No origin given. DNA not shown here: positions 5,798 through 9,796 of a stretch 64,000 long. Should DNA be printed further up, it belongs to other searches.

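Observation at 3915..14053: Type I R-M operon with a fourth, translationally coupled gene between hsdM and hsdS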

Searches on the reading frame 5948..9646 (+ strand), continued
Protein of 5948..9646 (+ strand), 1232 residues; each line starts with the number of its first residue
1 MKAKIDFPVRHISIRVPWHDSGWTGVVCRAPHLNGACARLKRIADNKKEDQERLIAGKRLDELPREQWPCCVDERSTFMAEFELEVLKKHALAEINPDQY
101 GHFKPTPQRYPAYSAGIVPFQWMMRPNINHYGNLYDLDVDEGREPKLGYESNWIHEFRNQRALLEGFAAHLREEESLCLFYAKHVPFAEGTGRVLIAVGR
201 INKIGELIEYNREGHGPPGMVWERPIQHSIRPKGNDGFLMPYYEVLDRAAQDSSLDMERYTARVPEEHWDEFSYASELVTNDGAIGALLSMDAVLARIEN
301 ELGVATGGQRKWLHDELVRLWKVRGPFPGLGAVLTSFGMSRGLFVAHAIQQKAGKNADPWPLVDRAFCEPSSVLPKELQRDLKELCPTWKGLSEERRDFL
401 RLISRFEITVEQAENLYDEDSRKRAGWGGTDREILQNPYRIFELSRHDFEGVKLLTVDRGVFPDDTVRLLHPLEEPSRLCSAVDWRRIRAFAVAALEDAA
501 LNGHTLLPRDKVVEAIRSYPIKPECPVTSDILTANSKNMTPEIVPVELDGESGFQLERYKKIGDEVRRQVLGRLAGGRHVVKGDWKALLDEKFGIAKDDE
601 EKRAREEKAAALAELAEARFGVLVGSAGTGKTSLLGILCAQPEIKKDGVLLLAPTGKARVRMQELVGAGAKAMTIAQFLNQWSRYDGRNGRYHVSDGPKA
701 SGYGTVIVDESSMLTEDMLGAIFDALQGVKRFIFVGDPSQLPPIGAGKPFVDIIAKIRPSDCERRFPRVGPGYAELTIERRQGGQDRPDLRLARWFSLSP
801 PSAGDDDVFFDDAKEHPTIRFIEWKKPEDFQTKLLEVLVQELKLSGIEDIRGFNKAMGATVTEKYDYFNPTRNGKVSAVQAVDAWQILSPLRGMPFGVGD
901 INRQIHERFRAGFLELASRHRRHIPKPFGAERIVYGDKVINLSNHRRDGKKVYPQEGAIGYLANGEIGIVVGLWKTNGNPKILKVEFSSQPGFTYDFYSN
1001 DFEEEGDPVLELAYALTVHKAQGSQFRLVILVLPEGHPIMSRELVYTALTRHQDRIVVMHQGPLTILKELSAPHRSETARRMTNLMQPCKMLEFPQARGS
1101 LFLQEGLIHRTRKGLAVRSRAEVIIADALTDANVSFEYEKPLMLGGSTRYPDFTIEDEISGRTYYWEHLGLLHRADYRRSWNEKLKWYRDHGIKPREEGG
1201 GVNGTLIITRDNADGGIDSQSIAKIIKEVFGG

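Call 16: find_encoding_contigs(protein=P0117, flank=10000, max_places=3)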
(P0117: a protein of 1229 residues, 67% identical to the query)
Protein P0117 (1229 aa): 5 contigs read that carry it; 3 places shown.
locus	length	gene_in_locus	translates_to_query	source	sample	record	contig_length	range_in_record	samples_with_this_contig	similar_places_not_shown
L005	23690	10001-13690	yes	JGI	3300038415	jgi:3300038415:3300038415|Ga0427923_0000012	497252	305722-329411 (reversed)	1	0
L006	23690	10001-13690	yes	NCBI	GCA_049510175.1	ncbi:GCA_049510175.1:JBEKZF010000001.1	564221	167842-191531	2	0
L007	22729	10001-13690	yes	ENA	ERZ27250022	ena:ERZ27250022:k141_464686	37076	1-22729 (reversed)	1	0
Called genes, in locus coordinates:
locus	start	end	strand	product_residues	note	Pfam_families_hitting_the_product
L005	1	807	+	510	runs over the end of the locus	PF26548:DUF8179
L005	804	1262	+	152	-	PF09875:DUF2102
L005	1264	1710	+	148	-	PF09885:DUF2112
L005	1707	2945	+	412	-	PF01869:BcrAD_BadFG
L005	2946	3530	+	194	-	PF09886:DUF2113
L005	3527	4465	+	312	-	PF04609:MCR_C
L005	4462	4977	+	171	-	PF02627:CMD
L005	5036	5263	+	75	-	-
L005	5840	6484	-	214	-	-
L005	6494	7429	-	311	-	-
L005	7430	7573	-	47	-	-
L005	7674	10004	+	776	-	PF12161:HsdM_N, PF02384:N6_Mtase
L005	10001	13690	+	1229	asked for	PF13086:AAA_11 (faint), PF13245:AAA_19, PF13604:AAA_30, PF01443:Viral_helicase1 (weak), PF13538:UvrD_C_2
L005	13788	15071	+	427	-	PF01420:Methylase_S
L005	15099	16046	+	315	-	-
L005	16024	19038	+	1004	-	PF04313:HSDR_N, PF00270:DEAD, PF04851:ResIII, PF18766:SWI2_SNF2, PF22679:T1R_D3-like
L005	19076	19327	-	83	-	-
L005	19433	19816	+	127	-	-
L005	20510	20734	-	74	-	-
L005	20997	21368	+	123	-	-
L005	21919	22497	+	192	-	PF03729:DUF308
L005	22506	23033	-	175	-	PF00583:Acetyltransf_1, PF13508:Acetyltransf_7 (weak)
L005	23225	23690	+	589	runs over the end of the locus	PF13522:GATase_6, PF13537:GATase_7, PF00733:Asn_synthase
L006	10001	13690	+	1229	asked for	PF13086:AAA_11 (faint), PF13245:AAA_19, PF13604:AAA_30, PF01443:Viral_helicase1 (weak), PF13538:UvrD_C_2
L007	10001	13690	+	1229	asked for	PF13086:AAA_11 (faint), PF13245:AAA_19, PF13604:AAA_30, PF01443:Viral_helicase1 (weak), PF13538:UvrD_C_2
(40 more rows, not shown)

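Call 17: find_related_loci(query=window:5948-9646:+, collection=genome_contigs, flank=10000)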
Query window:5948-9646:+ (1232 aa) in genome_contigs; peptide patterns used: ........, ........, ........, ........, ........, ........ (x = any residue, [..] = any of these).
83 stretches matched a pattern, but none encodes a relative of the query by tblastn (E <= 1e-3).

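Call 19: find_related_loci(query=A1, collection=genome_contigs, flank=10000)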
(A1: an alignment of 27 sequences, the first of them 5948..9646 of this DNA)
Query A1 (1232 aa) in genome_contigs; peptide patterns used: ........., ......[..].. (x = any residue, [..] = any of these).
599 stretches matched a pattern (row limit reached: there are more); 587 encode a relative of the query (tblastn E <= 1e-3); the best 80 are kept; 80 distinct loci.
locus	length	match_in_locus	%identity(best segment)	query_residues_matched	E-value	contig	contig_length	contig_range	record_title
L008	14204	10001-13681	71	3-1228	0e+0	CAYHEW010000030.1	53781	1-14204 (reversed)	MAG TPA_asm: uncultured Opitutaceae bacterium isolate ERP119702_co1_190 genome assembly, contig: NODE_488_length_53781_c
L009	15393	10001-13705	70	1-1232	0e+0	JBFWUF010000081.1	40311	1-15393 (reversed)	MAG: Blastocatellales bacterium isolate CA_2019_TPBF_64 NODE_5820_length_40311_cov_9.262990_TPBF, whole genome shotgun s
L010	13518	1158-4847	69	8-1230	0e+0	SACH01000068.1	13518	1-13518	MAG: Gammaproteobacteria bacterium isolate INTA.CYC.166 contig-100_3882, whole genome shotgun sequence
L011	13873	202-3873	64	8-1232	0e+0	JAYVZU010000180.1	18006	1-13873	MAG: Rhodanobacteraceae bacterium isolate GL91_UP_concoct_143 GL91_UP_concoct_143_179, whole genome shotgun sequence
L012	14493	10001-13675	63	2-1231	0e+0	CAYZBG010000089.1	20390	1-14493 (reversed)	MAG TPA_asm: uncultured Opitutus sp. isolate binchicken_co311_38 genome assembly, contig: NODE_4520_length_20390_cov_9.5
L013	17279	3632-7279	64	6-1222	0e+0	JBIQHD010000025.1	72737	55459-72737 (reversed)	MAG: Rubrivivax sp. isolate mag.36d NODE_228_length_72737, whole genome shotgun sequence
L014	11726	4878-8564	69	7-1232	0e+0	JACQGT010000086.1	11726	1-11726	MAG: Chloroflexi bacterium isolate NC_groundwater_1080_Ag_S2p5_60_58 S_2p5_S6_coassembly_k141_324696, whole genome shotg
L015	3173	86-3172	71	7-1034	0e+0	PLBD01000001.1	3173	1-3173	MAG: Acidobacteriaceae bacterium isolate bog_257 73.20111000_S1D.39_contig_115911, whole genome shotgun sequence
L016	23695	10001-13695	65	6-1232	0e+0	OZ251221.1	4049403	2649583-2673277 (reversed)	MAG: bacterium isolate 32a2cbb7-c6c8-45cd-829d-ddd1ef6a6eb2 genome assembly, chromosome: 1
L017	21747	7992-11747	49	5-1230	0e+0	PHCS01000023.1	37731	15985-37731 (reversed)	MAG: Betaproteobacteria bacterium HGW-Betaproteobacteria-14 bjp_ig2158_scaffold_371, whole genome shotgun sequence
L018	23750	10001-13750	49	5-1231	0e+0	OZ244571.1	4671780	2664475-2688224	MAG: Candidatus Azotimanducaceae bacterium isolate 6c18b654-ed48-41b2-8997-934890c086b4 genome assembly, chromosome: 1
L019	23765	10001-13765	49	3-1231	0e+0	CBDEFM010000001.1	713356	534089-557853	MAG: Alphaproteobacteria bacterium isolate aeb00254-6c42-428d-b364-e2f44f9e6819 genome assembly, contig: contig_1, whole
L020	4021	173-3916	49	2-1230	0e+0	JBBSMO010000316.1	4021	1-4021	MAG: Longimicrobiales bacterium isolate LS5_sbin.33 LS5_sbin.33_K_768999_L_4021_cov_11.0000, whole genome shotgun sequen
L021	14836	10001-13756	49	5-1230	0e+0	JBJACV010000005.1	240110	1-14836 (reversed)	MAG: Nitrospira sp. isolate RAS-S14-bin2 k141_689944_length_240110_cov_30.9141, whole genome shotgun sequence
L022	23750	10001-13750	49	7-1227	0e+0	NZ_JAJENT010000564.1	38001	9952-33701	Phormidium sp. CCY1219 NODE_1374184+_length_38001_cov_93.8681, whole genome shotgun sequence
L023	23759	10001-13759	48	4-1230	0e+0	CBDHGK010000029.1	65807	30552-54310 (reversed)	MAG: Terriglobia bacterium isolate 84b8e350-4f48-457e-9b40-e15a848d33f6 genome assembly, contig: contig_23, whole genome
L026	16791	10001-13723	49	8-1230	0e+0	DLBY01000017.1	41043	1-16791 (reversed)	MAG TPA_asm: Phycisphaerales bacterium UBA7812 UBA7812_contig_41397, whole genome shotgun sequence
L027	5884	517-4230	48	5-1230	0e+0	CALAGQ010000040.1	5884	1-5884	MAG TPA_asm: uncultured Nitrospina sp. isolate ERR2206756_bin.76_CONCOCT_v1.1_MAG genome assembly, contig: ERZ887841.891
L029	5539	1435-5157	47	7-1230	0e+0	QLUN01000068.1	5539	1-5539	MAG: Chloroflexota bacterium isolate BS517 DDT25_68, whole genome shotgun sequence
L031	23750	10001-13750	48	3-1230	0e+0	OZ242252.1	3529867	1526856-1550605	MAG: Candidatus Foliamicus sp. isolate 8837b1df-4c2a-421f-9400-f743960723ed genome assembly, chromosome: 1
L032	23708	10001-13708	48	5-1230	0e+0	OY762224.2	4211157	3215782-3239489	MAG: Thermoguttaceae bacterium isolate 39c07490-4977-4a7b-b225-7b15415de21e genome assembly, chromosome: 1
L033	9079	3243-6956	47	5-1230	0e+0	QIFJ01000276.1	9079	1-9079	MAG: Proteobacteria bacterium isolate SZUA-178 Ga0063294_10004705, whole genome shotgun sequence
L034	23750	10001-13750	48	8-1230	0e+0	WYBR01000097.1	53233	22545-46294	MAG: Vicinamibacteraceae bacterium isolate PLA1 k127_438005, whole genome shotgun sequence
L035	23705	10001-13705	48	8-1230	0e+0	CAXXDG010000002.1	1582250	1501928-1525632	MAG: Desulfobulbaceae bacterium isolate 52a12dbd-381b-4cd8-bae8-7ed2e1e98fd8 genome assembly, contig: contig_2, whole ge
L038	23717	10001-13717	46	8-1230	0e+0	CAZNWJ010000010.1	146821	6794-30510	MAG TPA_asm: uncultured Ignavibacteria bacterium isolate binchicken_co16_17 genome assembly, contig: NODE_152_length_146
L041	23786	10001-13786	47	1-1230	0e+0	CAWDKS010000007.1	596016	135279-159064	MAG: uncultured Verrucomicrobiae bacterium isolate MFD09286.bin.1.254 genome assembly, contig: contig_45081, whole genom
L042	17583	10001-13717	45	7-1230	0e+0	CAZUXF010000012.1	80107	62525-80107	MAG TPA_asm: uncultured Anaerolinea sp. isolate SRP302447_co2_48 genome assembly, contig: NODE_984_length_80107_cov_9.55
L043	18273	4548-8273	49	7-1230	0e+0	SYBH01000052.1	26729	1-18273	MAG: Actinomycetota bacterium isolate F1-20-MAGs160 F1-20__c214239, whole genome shotgun sequence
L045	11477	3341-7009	46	10-1230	0e+0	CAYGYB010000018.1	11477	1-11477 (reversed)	MAG TPA_asm: uncultured Candidatus Bathyarchaeia archaeon isolate ERP119294_co3_18 genome assembly, contig: NODE_4377_le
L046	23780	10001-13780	47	7-1230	0e+0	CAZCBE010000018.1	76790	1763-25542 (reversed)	MAG TPA_asm: uncultured Klebsiella sp. isolate SRP292972_co3_125 genome assembly, contig: NODE_330_length_76790_cov_23.8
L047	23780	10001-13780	47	7-1230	0e+0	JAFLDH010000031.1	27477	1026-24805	MAG: Burkholderiales bacterium isolate UWPOB_RUBRI2 gnl_X_NEKBHELL_31, whole genome shotgun sequence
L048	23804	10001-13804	45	2-1230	0e+0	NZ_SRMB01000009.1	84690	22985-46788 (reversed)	Hymenobacter metallicola strain 9PBR-1 NODE_9_length_84690_cov_30.932737, whole genome shotgun sequence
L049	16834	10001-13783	47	2-1230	0e+0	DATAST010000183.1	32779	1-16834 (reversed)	MAG TPA_asm: Verrucomicrobiia bacterium isolate SMAG_U5527 k141_2513728, whole genome shotgun sequence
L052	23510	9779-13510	47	7-1232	0e+0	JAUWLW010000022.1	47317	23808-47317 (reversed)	MAG: Candidatus Zixiibacteriota bacterium isolate CSMAG_2382 CSMAG_2382_k141_1180687_length_47317_cov_29.2111, whole gen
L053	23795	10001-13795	45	7-1230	0e+0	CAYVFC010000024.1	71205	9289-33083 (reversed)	MAG TPA_asm: uncultured Sandaracinaceae bacterium isolate binchicken_co178_212 genome assembly, contig: NODE_719_length_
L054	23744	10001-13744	47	1-1230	0e+0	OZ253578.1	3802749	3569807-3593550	MAG: Chloroflexota bacterium isolate 48853afe-6264-4d68-b03e-03448b293cf5 genome assembly, chromosome: 1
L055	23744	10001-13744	49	3-1230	0e+0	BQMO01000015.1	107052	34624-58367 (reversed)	MAG: Phycisphaerae bacterium HBSAPP03 DNA, sequence15, whole genome shotgun sequence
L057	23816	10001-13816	43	1-1230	0e+0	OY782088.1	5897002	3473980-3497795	MAG: uncultured Saccharicrinis sp. isolate 3a1c75cd-9d50-4bec-bfb0-e355b88dd4ae genome assembly, chromosome: 1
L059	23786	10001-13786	44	7-1232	0e+0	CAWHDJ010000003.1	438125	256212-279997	MAG: uncultured delta proteobacterium isolate MFD09495.bin.2.10 genome assembly, contig: contig_11920, whole genome shot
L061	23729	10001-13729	45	7-1231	0e+0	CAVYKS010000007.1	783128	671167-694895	MAG: uncultured Actinomycetota bacterium isolate MFD05521.bin.2.57 genome assembly, contig: contig_18062, whole genome s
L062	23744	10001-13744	42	1-1230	0e+0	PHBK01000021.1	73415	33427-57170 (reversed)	MAG: Deltaproteobacteria bacterium HGW-Deltaproteobacteria-12 bjp_ig2069_scaffold_275, whole genome shotgun sequence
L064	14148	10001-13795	43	7-1230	0e+0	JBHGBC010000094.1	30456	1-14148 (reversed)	MAG: bacterium isolate SBS.BIN.52 SBSBIN52_contig_94, whole genome shotgun sequence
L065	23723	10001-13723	43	7-1230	0e+0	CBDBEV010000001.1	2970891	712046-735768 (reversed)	MAG: bacterium isolate 138114a6-c459-4528-9bbc-32813c999549 genome assembly, contig: contig_1, whole genome shotgun sequ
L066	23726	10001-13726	44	1-1231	0e+0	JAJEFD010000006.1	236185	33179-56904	MAG: Dehalococcoidia bacterium isolate p16x34bins.71 k141_498706, whole genome shotgun sequence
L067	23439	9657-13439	42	7-1232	0e+0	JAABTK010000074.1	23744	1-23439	MAG: Gammaproteobacteria bacterium isolate S22.Bin169 NODE_74_length_23744_cov_23.7437, whole genome shotgun sequence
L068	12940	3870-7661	42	7-1230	0e+0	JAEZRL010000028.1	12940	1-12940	MAG: Bacteroidetes bacterium isolate OH_PBB_138 k127_593502, whole genome shotgun sequence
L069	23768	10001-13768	44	7-1230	0e+0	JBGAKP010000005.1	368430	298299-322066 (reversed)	MAG: Pyrinomonadaceae bacterium isolate MAG_AAO_H10.9 AAOH10-9_opera_contig_103, whole genome shotgun sequence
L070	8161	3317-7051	43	1-1230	0e+0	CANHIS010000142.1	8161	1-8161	MAG: Bacteroidetes bacterium isolate RE-26jul17-123 genome assembly, contig: RE-26jul17-C16587, whole genome shotgun seq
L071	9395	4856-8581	49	7-1230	0e+0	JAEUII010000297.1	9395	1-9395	MAG: Planctomycetaceae bacterium isolate new MAG-39 k141_3461160, whole genome shotgun sequence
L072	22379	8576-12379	42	1-1230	0e+0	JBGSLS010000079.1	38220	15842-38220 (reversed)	MAG: Chitinophagaceae bacterium isolate JTS-AC210 k141_3219477, whole genome shotgun sequence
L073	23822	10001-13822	41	1-1230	0e+0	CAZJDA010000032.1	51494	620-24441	MAG TPA_asm: uncultured Bacteroidales bacterium isolate SRP332253_co1_243 genome assembly, contig: NODE_722_length_51494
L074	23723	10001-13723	43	1-1230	0e+0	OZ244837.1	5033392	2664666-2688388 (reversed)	MAG: Longimicrobiales bacterium isolate 48aeeb49-8e18-4534-9786-cea19b553b3a genome assembly, chromosome: 1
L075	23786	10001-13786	43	7-1232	0e+0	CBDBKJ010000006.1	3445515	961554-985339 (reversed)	MAG: Vicinamibacterales bacterium isolate 439a5d20-bfdb-4aba-b463-0bc3b0a73bd6 genome assembly, contig: contig_6, whole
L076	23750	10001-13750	43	7-1230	0e+0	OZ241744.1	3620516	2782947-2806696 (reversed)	MAG: uncultured Candidatus Binatia bacterium isolate 1a802767-3803-4637-ab5b-ce8b9f0f9348 genome assembly, chromosome: 1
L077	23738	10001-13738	43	1-1230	0e+0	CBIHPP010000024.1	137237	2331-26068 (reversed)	MAG TPA_asm: uncultured Niastella sp. isolate SRR18156212_binner123_Refined_3 genome assembly, contig: ERZ27336872.136,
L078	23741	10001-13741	42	1-1230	0e+0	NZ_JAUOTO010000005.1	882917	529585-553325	Flavitalea sp. BT771 NODE_5_length_882917_cov_17.862643, whole genome shotgun sequence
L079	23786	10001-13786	43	7-1232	0e+0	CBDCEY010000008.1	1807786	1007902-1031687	MAG: Vicinamibacterales bacterium isolate 91d79e5c-02a4-4b4d-8047-b2bdf700176b genome assembly, contig: contig_8, whole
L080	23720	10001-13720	43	7-1232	0e+0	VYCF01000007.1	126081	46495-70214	MAG: Gammaproteobacteria bacterium isolate SB0675_bin_1 NODE_63_length_126081_cov_32.016489, whole genome shotgun sequen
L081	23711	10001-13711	43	7-1230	0e+0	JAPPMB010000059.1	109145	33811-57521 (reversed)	MAG: Bryobacterales bacterium isolate RHO3_bin_36 NODE_428_length_109145_cov_12.622074, whole genome shotgun sequence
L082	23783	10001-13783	42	7-1232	0e+0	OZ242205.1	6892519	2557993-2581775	MAG: Vicinamibacterales bacterium isolate eeb0043e-0032-4cf8-a264-719f6bba5173 genome assembly, chromosome: 1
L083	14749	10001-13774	45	11-1232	0e+0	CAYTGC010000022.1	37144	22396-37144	MAG TPA_asm: uncultured Myxococcales bacterium isolate SRP189682_co2_104 genome assembly, contig: NODE_1250_length_37144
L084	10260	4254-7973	42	7-1230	0e+0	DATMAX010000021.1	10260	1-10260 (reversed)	MAG TPA_asm: Methylococcus sp. isolate SMAG_U13337 k141_568387, whole genome shotgun sequence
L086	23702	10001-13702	43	7-1230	0e+0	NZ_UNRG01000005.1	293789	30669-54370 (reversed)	Arthrobacter sp. Alg241-R88, whole genome shotgun sequence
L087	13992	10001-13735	42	2-1230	0e+0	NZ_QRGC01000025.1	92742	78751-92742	Oceanicella sp. SM1341 SM1341_scaffold25, whole genome shotgun sequence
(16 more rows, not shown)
